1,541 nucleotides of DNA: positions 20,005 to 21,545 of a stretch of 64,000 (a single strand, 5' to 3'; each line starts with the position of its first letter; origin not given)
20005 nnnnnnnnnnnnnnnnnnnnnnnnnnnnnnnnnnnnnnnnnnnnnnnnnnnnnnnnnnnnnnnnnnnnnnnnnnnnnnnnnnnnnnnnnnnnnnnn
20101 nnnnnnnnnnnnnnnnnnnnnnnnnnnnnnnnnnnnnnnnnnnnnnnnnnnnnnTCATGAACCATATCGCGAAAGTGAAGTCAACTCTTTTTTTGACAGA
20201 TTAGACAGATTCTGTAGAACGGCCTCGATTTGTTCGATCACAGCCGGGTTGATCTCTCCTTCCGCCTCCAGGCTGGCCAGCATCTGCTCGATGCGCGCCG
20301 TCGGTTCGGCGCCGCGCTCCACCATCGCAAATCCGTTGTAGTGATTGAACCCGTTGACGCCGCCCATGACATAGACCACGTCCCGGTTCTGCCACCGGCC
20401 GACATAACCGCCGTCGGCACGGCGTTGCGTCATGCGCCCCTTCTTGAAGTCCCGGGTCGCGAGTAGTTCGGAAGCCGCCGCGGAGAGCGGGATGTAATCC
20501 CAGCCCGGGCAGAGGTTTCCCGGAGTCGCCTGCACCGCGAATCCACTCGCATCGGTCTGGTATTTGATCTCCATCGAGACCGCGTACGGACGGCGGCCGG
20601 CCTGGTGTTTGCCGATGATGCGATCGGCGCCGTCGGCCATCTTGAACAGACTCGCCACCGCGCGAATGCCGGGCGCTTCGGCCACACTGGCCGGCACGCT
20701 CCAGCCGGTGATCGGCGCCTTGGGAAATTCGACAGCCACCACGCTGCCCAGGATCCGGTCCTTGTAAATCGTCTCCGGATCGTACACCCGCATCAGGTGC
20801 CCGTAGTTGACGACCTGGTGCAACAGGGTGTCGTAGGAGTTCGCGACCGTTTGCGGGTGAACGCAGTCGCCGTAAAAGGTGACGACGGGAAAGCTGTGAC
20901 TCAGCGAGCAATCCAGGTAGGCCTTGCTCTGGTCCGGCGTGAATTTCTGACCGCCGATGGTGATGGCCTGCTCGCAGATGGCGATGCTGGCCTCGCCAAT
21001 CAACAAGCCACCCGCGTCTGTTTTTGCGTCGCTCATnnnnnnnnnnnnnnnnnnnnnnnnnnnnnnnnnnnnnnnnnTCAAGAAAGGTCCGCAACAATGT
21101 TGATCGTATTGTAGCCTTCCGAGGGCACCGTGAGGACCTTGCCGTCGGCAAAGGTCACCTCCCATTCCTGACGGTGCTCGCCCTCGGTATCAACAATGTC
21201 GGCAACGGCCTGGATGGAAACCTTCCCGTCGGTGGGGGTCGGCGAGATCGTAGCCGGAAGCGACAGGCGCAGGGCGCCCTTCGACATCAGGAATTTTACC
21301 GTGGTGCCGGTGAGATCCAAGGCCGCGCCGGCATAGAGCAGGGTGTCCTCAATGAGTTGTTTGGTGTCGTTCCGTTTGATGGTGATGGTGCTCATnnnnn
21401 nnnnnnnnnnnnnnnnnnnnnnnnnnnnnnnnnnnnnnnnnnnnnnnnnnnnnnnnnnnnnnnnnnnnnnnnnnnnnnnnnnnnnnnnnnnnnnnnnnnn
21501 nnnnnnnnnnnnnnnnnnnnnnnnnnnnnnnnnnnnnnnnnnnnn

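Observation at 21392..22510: Protein built from ~15 tandem 20-aa repeats encoded by 60-bp DNA repeats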

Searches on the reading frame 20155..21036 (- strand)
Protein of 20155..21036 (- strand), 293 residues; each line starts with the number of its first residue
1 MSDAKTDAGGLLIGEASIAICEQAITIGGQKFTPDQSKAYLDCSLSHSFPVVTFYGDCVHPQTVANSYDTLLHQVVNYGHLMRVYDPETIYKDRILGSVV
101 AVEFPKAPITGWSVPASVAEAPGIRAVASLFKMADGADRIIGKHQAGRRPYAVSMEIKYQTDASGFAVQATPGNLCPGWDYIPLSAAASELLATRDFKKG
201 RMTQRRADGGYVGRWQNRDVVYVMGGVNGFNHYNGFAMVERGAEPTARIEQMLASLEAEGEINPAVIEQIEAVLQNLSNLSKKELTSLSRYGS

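Call 11: search_protein_families(library=pfam, proteins=[window:20155-21036:-], max_evalue=0.1)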
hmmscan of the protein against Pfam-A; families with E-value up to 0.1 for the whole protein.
window:20155-21036:- (293 aa): 0 families

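Call 12: search_protein_families(library=phrogs, proteins=[window:20155-21036:-], max_evalue=0.01)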
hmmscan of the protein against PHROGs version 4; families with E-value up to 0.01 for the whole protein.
window:20155-21036:- (293 aa): 0 families

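Call 28: find_related_loci(query=window:20155-21036:-, collection=viral_contigs, flank=8000)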
Query window:20155-21036:- (293 aa) in viral_contigs; peptide patterns used: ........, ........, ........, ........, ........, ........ (x = any residue, [..] = any of these).
16 stretches matched a pattern, but none encodes a relative of the query by tblastn (E <= 1e-3).

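Call 54: search_protein_families(library=ncbifam, proteins=[window:20155-21036:-], max_evalue=0.01)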
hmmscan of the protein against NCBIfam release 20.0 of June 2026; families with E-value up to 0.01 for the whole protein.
window:20155-21036:- (293 aa): 0 families

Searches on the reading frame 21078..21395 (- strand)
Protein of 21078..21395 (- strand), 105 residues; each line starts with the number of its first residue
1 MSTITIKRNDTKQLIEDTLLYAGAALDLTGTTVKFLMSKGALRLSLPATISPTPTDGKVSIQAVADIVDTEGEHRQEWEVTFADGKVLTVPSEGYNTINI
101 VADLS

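Call 11: search_protein_families(library=pfam, proteins=[window:21078-21395:-], max_evalue=0.1)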
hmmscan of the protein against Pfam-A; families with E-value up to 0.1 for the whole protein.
window:21078-21395:- (105 aa): 0 families

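Call 12: search_protein_families(library=phrogs, proteins=[window:21078-21395:-], max_evalue=0.01)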
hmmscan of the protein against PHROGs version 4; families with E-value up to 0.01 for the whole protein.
window:21078-21395:- (105 aa): 1 family
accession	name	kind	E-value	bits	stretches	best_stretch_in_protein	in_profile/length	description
phrog_1627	-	unknown function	0.00055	19.7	1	1-102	28-134/567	-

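Call 27: find_related_loci(query=window:21078-21395:-, collection=viral_contigs, flank=6000)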
Query window:21078-21395:- (105 aa) in viral_contigs; peptide patterns used: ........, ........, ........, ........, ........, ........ (x = any residue, [..] = any of these).
10 stretches matched a pattern, but none encodes a relative of the query by tblastn (E <= 1e-3).

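Call 54: search_protein_families(library=ncbifam, proteins=[window:21078-21395:-], max_evalue=0.01)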
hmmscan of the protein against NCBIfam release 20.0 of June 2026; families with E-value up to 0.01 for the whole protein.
window:21078-21395:- (105 aa): 0 families

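Call 79: find_related_loci(query=A3, collection=metagenome_contigs, flank=4000)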
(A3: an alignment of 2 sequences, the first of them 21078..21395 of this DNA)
Query A3 (105 aa) in metagenome_contigs; peptide patterns used: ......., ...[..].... (x = any residue, [..] = any of these).
235 stretches matched a pattern; 5 encode a relative of the query (tblastn E <= 1e-3); 5 distinct loci.
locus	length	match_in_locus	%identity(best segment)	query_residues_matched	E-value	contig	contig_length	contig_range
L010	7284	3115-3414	45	1-105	1e-24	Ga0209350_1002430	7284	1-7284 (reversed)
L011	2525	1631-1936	50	4-104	7e-24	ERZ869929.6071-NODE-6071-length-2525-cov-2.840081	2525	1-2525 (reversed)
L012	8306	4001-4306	44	5-105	9e-21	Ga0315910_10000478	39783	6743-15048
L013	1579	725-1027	44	6-105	3e-20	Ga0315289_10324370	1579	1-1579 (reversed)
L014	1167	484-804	41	2-104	3e-18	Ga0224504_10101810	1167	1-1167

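Call 81: predict_structure(alignment_id=A3)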
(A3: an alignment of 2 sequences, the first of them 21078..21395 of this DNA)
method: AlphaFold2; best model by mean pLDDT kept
length: 105 residues; sequences in the alignment: 2
mean_pLDDT: 45.0   pTM: 0.40
mean pLDDT of the five models: 45.0, 40.2, 40.1, 39.9, 38.5
residues with pLDDT >= 90: 0; 70-90: 1; 50-70: 39; < 50: 65
segments of 3 or more residues with pLDDT < 50: 1-24, 40-58, 85-105
pLDDT, mean of each block of 10 residues (from residue 1): 32 34 50 54 41 39 61 61 48 37 30
secondary structure, 60 per line:
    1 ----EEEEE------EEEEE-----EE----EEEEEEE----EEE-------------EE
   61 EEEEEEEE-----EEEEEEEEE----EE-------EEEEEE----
elements in order: E5-9 E16-20 E32-38 E43-45 E59-68 E74-82 E96-101

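Call 83: search_solved_structures(query=A5, max_evalue=10, show_alignments=2)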
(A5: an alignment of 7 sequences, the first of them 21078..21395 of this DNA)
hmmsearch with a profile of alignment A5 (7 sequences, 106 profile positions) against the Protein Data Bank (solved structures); distinct sequences matched with E-value up to 10: 1.
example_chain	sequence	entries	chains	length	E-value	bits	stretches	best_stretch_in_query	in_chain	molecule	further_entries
8yke_A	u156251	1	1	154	0.11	15.5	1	64-92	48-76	YSIRK signal domain/LPXTG anchor domain surface protein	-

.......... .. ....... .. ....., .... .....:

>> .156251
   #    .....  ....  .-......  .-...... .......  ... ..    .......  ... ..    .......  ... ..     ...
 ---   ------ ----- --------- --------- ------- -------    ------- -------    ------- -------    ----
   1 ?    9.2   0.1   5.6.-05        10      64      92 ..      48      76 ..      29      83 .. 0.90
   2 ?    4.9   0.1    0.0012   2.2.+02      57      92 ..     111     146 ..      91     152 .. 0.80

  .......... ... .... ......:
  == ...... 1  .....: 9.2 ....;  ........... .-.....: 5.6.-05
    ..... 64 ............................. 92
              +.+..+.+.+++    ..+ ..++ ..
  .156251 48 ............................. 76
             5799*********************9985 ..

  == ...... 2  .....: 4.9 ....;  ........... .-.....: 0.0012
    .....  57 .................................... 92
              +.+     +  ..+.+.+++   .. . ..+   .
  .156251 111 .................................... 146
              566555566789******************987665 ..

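Call 84: search_protein_families(library=pfam, alignment_id=A5, max_evalue=1)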
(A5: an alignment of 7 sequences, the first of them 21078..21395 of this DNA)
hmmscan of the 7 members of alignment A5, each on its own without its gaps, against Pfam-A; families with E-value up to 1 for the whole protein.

A. member 1, window:21078-21395:- (105 aa): 1 family
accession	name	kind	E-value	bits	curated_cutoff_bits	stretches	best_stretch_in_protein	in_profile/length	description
PF22820.2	TcaA_3rd_4th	-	0.21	12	27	1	49-81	32-63/73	TcaA protein 3rd/4th domain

B. families by the number of members that match (of 7 scanned): 8 families
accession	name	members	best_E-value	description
PF10651.15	BppU_N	5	1.1e-07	BppU N-terminal domain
PF18957.6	RibLong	1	0.0034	Long Rib domain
PF12746.13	GNAT_acetyltran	1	0.016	GNAT acetyltransferase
PF17963.7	Big_9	1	0.017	Bacterial Ig domain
PF08428.16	Rib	1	0.029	Rib domain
PF10618.14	Tail_tube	1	0.059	Phage tail tube protein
PF17892.7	Cadherin_5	1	0.13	Cadherin-like domain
PF22820.2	TcaA_3rd_4th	1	0.21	TcaA protein 3rd/4th domain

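Call 98: search_protein_families(library=pfam, proteins=[L012:4903-6381:+, L012:6427-6789:+, L012:6921-7280:+, L012:7281-7880:+, L012:1530-3998:+, L012:703-1104:+, L012:1107-1526:+, L010:3872-5671:+, L010:1846-2715:+, L010:917-1474:+], max_evalue=0.01)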
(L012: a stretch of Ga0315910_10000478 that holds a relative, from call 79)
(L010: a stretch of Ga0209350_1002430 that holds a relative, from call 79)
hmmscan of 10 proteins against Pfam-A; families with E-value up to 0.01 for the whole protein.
L012:4903-6381:+ (492 aa): 0 families

L012:6427-6789:+ (120 aa): 0 families

L012:6921-7280:+ (119 aa): 0 families

L012:7281-7880:+ (199 aa): 0 families

L012:1530-3998:+ (822 aa): 0 families

L012:703-1104:+ (133 aa): 1 family
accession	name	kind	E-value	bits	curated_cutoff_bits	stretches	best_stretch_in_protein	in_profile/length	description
PF23140.1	Gp80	-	8.8e-25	87.9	27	1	6-130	3-127/128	Podophage GP4 fiber I protein gp80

L012:1107-1526:+ (139 aa): 0 families

L010:3872-5671:+ (599 aa): 1 family
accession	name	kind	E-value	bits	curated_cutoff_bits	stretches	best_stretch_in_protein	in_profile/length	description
PF06074.18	Portal_Mu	-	1.8e-58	198.9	23.9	1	88-441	1-335/336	Portal protein of Mu bacteriophage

L010:1846-2715:+ (289 aa): 0 families

L010:917-1474:+ (185 aa): 0 families

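Call 101: search_protein_families(library=pfam, proteins=[L012:1107-1526:+], max_evalue=1)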
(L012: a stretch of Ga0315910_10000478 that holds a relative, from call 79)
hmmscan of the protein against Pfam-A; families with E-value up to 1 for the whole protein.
L012:1107-1526:+ (139 aa): 0 families
